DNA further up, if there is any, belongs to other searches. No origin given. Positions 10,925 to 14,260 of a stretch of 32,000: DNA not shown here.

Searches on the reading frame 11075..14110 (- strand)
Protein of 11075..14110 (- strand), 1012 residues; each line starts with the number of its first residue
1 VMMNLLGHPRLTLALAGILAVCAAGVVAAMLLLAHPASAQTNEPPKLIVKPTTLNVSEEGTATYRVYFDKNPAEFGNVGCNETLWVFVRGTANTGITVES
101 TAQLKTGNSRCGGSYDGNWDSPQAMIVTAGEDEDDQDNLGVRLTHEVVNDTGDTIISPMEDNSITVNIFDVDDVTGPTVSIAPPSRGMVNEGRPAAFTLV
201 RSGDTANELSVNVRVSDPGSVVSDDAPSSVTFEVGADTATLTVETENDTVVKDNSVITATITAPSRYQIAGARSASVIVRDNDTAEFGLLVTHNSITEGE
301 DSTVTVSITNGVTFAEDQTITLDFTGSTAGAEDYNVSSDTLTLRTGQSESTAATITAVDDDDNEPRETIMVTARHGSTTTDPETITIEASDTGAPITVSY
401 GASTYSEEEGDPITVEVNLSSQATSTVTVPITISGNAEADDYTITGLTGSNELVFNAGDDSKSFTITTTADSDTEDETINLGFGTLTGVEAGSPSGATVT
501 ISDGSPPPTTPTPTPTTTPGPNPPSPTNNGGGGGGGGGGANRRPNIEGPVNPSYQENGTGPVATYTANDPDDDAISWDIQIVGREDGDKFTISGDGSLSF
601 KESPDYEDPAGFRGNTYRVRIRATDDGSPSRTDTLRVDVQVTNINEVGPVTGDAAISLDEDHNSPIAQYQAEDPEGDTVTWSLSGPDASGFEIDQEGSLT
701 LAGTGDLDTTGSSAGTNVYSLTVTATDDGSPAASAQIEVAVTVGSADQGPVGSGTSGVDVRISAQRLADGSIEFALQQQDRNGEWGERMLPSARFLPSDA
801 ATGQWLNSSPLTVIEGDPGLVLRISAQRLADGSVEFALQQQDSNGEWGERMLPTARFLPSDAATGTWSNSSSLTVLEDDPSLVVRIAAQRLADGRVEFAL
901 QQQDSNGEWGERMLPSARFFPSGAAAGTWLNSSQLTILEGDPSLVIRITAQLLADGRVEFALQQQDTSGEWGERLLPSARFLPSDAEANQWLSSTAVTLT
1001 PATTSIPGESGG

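Call 52: search_protein_families(library=pfam, proteins=[window:11075-14110:-], max_evalue=0.00001)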
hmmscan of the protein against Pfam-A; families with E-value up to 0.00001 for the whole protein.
window:11075-14110:- (1012 aa): 2 families
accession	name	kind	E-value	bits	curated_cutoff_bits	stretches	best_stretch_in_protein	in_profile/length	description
PF00028.23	Cadherin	-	3.3e-15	56.7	28.8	1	559-642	12-93/93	Cadherin domain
PF03160.20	Calx-beta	-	6.1e-13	49.3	27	0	397-503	7-117/119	Calx-beta domain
